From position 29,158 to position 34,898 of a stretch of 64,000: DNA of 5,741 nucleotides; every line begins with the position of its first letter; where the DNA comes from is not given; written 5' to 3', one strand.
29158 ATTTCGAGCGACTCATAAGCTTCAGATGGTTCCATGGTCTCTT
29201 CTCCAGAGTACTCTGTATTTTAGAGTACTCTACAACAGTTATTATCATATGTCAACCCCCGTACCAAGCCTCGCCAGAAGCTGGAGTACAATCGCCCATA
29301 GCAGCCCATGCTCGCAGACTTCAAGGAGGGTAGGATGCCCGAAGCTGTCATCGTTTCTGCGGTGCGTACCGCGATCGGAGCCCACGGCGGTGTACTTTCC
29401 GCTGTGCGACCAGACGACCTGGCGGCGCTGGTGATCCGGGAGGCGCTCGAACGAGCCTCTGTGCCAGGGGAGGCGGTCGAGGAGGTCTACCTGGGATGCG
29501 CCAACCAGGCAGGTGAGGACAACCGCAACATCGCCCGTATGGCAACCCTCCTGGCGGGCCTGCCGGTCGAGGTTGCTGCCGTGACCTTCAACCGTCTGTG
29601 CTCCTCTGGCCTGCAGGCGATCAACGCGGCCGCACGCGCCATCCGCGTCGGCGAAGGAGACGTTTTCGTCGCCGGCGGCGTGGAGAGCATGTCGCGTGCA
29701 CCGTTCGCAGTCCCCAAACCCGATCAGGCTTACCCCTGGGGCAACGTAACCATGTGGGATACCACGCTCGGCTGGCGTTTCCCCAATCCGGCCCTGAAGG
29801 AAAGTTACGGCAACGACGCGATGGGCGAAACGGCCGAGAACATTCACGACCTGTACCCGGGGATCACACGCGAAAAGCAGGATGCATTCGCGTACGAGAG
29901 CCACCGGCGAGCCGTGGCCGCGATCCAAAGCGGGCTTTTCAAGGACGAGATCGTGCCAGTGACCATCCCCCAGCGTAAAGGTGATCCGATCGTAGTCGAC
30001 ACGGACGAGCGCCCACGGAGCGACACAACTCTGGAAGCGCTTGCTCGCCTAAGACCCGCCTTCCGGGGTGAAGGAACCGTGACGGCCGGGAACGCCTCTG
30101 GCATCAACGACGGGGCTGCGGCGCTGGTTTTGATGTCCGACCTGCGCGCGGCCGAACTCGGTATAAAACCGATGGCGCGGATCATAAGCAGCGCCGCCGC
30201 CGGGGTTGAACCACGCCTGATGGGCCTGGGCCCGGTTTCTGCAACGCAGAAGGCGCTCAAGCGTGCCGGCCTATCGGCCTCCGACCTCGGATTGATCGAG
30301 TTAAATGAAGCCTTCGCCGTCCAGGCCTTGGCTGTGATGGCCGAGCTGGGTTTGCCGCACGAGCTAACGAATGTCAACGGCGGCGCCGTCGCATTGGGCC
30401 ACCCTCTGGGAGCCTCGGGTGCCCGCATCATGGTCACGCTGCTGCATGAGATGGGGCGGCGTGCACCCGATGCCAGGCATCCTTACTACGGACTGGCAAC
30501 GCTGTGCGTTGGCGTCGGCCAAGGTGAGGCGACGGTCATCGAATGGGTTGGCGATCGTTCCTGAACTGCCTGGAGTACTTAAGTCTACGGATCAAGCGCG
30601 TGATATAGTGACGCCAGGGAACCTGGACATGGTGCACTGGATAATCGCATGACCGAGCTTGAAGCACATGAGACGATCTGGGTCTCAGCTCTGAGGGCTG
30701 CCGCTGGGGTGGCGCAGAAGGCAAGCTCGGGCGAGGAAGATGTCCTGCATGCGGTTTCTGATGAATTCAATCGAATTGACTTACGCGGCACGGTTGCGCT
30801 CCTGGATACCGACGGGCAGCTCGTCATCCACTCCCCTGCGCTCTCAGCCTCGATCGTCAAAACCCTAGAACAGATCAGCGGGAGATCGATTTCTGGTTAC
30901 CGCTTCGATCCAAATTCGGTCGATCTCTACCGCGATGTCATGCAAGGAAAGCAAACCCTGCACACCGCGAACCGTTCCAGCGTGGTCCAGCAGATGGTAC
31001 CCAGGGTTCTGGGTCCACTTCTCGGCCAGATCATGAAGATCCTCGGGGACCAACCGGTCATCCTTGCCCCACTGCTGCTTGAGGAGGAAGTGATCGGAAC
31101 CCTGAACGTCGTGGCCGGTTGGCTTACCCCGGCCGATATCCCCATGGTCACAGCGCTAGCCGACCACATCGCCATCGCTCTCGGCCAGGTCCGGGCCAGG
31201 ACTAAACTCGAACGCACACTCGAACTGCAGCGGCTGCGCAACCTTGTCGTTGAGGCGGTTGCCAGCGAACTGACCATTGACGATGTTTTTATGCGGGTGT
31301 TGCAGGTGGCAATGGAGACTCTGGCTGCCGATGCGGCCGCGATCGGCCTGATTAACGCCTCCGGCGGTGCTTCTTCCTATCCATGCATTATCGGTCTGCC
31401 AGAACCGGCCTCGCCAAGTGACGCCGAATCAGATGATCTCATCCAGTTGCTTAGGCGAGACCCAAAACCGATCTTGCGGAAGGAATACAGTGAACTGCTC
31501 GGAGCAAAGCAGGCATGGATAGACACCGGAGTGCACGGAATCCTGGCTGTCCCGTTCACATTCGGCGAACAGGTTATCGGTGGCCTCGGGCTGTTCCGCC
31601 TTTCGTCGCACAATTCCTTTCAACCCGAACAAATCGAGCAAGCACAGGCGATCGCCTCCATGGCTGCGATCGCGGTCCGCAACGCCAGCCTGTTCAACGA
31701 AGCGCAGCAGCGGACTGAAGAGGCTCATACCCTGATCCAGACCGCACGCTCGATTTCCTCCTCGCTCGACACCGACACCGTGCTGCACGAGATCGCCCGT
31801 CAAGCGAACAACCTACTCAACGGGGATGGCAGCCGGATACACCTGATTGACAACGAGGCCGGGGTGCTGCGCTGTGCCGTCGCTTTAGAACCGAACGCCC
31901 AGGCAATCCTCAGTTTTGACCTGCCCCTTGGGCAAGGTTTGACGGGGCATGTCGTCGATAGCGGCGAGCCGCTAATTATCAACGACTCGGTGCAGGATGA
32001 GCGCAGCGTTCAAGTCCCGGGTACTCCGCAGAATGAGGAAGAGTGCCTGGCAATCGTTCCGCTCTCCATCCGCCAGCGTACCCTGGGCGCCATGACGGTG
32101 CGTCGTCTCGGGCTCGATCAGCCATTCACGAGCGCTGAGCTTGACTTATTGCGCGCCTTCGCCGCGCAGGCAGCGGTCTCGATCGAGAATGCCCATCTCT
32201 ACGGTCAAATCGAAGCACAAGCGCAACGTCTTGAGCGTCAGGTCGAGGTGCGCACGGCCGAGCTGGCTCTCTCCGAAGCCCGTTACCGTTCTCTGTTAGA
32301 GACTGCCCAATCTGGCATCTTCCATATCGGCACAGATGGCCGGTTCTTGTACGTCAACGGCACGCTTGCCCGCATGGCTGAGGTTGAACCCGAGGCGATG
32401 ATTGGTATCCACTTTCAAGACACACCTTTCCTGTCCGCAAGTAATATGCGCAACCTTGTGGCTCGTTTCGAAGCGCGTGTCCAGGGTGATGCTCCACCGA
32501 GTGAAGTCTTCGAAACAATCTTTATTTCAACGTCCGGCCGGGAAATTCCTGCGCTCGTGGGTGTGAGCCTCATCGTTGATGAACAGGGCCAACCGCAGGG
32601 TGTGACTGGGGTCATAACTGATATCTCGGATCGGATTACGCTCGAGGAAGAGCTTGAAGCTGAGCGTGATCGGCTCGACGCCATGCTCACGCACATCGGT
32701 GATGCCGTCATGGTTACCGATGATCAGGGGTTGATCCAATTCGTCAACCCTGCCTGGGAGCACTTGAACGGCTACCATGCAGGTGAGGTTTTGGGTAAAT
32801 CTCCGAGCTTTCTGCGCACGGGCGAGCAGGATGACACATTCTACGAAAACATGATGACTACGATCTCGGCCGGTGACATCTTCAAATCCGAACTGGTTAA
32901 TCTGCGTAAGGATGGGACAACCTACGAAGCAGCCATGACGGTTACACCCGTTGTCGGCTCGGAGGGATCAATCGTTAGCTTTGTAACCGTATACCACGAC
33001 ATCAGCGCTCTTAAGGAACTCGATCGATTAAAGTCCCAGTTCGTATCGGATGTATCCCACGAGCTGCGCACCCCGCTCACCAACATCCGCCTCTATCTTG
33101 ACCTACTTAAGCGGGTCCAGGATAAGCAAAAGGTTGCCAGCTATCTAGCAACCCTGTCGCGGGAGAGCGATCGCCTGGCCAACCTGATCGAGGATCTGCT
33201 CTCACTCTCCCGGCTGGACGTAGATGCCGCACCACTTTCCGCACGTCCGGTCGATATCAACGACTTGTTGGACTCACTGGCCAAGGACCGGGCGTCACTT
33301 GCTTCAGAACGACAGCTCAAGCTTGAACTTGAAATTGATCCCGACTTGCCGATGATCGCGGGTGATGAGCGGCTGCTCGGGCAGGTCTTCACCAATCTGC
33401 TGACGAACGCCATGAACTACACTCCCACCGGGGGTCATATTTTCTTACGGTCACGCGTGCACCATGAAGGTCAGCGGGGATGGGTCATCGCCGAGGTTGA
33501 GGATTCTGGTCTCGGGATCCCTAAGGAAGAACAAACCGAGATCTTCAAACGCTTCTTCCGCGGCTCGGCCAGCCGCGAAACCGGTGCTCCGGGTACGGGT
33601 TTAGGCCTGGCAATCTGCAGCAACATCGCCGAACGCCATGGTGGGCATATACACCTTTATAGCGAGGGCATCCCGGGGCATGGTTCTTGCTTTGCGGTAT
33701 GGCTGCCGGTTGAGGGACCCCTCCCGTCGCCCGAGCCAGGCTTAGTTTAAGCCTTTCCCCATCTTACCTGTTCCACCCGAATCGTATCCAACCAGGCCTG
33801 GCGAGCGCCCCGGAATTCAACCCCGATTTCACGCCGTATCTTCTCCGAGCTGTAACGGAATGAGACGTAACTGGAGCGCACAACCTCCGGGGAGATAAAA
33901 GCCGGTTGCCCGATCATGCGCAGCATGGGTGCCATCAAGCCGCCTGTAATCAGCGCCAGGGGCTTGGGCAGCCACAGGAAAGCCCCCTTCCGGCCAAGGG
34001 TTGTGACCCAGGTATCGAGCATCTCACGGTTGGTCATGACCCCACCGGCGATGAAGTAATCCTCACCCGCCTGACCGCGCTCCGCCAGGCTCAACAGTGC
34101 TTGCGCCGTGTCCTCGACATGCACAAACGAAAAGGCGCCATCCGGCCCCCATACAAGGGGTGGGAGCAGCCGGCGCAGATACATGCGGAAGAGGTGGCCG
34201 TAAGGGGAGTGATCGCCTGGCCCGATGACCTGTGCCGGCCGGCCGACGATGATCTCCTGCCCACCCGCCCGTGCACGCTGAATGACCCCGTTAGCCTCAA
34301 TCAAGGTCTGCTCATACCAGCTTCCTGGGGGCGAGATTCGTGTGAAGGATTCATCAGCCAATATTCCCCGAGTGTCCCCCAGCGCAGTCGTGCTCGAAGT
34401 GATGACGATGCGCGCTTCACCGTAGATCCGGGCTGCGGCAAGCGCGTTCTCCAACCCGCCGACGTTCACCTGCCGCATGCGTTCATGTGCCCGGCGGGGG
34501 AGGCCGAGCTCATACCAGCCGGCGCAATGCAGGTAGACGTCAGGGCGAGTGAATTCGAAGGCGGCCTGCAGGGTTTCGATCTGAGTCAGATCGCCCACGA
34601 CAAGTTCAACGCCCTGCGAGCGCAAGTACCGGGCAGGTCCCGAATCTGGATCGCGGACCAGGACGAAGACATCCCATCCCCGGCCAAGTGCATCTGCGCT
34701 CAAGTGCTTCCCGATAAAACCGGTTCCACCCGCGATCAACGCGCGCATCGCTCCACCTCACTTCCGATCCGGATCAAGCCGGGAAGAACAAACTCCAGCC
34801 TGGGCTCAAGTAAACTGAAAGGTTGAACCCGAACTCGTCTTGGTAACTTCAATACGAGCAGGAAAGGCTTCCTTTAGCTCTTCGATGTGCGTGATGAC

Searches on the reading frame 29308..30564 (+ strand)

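Call 45: search_protein_families(library=pfam, proteins=[window:29308-30564:+], max_evalue=0.00001)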
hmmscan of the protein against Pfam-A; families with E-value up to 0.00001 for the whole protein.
window:29308-30564:+ (418 aa): 3 families
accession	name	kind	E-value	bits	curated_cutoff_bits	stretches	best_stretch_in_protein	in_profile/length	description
PF00108.29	Thiolase_N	-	2.7e-87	292.9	26.4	1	14-277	2-258/260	Thiolase, N-terminal domain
PF02803.24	Thiolase_C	-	4.7e-44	149.4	27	1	287-412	2-122/123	Thiolase, C-terminal domain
PF00109.32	ketoacyl-synt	-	1.3e-06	28.6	20.8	1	92-129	168-205/252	Beta-ketoacyl synthase, N-terminal domain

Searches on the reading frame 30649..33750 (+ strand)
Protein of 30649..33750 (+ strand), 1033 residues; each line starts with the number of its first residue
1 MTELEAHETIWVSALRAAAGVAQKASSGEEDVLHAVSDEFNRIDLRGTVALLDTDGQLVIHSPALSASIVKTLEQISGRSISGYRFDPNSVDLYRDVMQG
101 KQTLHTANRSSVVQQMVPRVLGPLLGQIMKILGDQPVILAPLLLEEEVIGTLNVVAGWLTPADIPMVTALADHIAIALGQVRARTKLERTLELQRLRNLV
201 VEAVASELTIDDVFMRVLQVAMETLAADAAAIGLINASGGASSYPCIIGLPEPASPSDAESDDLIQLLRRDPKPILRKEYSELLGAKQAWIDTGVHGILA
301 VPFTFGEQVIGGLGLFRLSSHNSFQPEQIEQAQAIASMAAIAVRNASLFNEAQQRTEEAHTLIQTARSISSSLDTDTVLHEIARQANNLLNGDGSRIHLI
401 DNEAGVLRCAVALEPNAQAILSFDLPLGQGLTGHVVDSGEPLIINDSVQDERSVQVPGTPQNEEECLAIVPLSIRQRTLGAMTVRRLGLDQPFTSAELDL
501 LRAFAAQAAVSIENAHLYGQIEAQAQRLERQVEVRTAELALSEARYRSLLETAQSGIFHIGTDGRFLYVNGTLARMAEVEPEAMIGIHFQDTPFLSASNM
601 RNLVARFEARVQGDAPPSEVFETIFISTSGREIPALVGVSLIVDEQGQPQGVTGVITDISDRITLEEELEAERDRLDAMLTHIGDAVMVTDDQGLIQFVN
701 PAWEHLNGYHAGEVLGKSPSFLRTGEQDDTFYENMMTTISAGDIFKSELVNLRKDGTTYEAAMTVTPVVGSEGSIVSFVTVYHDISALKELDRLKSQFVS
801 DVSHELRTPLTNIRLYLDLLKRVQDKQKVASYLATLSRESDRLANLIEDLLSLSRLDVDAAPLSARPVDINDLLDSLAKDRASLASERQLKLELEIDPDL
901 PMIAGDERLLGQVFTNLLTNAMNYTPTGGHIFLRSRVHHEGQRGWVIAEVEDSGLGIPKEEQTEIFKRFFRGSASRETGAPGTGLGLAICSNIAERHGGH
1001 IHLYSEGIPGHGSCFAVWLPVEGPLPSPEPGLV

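Call 45: search_protein_families(library=pfam, proteins=[window:30649-33750:+], max_evalue=0.00001)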
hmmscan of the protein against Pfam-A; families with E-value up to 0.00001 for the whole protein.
window:30649-33750:+ (1033 aa): 9 families
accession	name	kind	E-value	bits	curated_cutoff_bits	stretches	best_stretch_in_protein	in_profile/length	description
PF13185.12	GAF_2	-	3.6e-32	111.9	28.6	2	373-513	2-136/136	GAF domain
PF00989.32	PAS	-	4e-31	107.8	22.6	2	675-785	2-113/113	PAS fold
PF01590.32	GAF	-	1.8e-28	100.2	22.4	2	374-512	1-133/133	GAF domain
PF13426.13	PAS_9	-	6.5e-28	97.5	27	2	685-786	2-102/103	PAS domain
PF02518.31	HATPase_c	-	4.9e-27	95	26.4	1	905-1022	1-110/111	Histidine kinase-, DNA gyrase B-, and HSP90-like ATPase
PF08448.16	PAS_4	-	5.1e-22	78.6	23.1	2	551-662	2-108/110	PAS fold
PF00512.31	HisKA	-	3.4e-19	69.1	26.9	1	795-857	2-64/66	His Kinase A (phospho-acceptor) domain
PF13492.12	GAF_3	-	3.9e-18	66.5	27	1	376-514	3-129/129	GAF domain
PF13188.13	PAS_8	-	6.2e-13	48.6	21.8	0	544-602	1-60/65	PAS domain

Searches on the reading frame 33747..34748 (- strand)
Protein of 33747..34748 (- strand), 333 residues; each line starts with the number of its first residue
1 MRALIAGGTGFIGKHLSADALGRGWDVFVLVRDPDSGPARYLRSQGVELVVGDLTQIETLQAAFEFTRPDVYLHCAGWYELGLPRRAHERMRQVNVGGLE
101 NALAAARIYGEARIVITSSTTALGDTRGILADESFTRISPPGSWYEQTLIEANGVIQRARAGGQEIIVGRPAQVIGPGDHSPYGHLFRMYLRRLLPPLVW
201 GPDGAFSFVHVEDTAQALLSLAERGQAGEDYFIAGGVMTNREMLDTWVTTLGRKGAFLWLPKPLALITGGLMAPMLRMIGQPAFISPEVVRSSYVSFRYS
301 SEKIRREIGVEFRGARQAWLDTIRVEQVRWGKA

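Call 45: search_protein_families(library=pfam, proteins=[window:33747-34748:-], max_evalue=0.00001)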
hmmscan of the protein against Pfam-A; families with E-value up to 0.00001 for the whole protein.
window:33747-34748:- (333 aa): 7 families
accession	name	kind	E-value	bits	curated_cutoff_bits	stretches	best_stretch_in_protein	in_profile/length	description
PF01370.27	Epimerase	-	7.3e-30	104.6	20.9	1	3-234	1-240/240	NAD dependent epimerase/dehydratase family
PF16363.11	GDP_Man_Dehyd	-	3.3e-13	50.2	27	1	4-252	1-267/332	GDP-mannose 4,6 dehydratase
PF01073.25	3Beta_HSD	-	3.4e-12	46.4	22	1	4-218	1-225/280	3-beta hydroxysteroid dehydrogenase/isomerase family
PF05368.20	NmrA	-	8.8e-11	42.4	27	1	4-65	6-68/298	NmrA-like family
PF13460.12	NAD_binding_10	-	4.7e-10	40.1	27.2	1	7-125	1-104/184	NAD(P)H-binding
PF07993.18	NAD_binding_4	-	3.8e-08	33.2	20.1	1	5-185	1-215/258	Male sterility protein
PF04321.23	RmlD_sub_bind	-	4.9e-07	29.5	27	1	1-174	1-151/287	RmlD substrate binding domain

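Call 60: search_protein_families(library=ncbifam, proteins=[window:33747-34748:-], max_evalue=0.00001)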
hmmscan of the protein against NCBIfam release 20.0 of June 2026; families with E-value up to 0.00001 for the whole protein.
window:33747-34748:- (333 aa): 12 families
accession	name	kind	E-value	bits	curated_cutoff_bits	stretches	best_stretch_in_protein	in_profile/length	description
TIGR03466.1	HpnA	hypoth_equivalog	9e-39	133.2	367.65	1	1-323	1-318/327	hopanoid-associated sugar epimerase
NF052578.1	StrlDmthSdmBMthl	equivalog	1.4e-18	67.7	600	1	1-322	1-318/328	sterol demethylase protein SdmB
NF058621.1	DiazavRedAvaA7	equivalog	1.3e-14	54.6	400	1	1-224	1-221/304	3-diazoavenalumate denitrifying reductase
NF005539.0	PRK07201.1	equivalog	3.5e-14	52.5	549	1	1-177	1-180/657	SDR family oxidoreductase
NF042422.1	oxyalk_red_OleD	equivalog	2.5e-13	50.1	580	1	1-283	1-285/329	2-alkyl-3-oxoalkanoate reductase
TIGR01179.1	galE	equivalog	1.5e-09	37.2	262.3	1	3-157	2-157/332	UDP-glucose 4-epimerase GalE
TIGR01181.1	dTDP_gluc_dehyt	equivalog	2.4e-09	36.8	365.1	1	3-254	2-264/321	dTDP-glucose 4,6-dehydratase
TIGR01777.1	yfcH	hypoth_equivalog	6.8e-08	32.4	207.35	0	4-37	2-35/292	TIGR01777 family oxidoreductase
NF042423.1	oxyalk_red_Shew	equivalog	7.3e-08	31.8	580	1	2-277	10-283/331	2-alkyl-3-oxoalkanoate reductase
TIGR04180.1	EDH_00030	hypoth_equivalog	1.3e-07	31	475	1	4-177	2-178/297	NAD-dependent 4,6-dehydratase LegB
NF004520.0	PRK05865.1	equivalog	2.3e-07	29.1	1509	1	1-241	1-192/854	sugar epimerase family protein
NF007956.0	PRK10675.1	subfamily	8.4e-06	25.1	394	0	1-148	1-152/338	UDP-glucose 4-epimerase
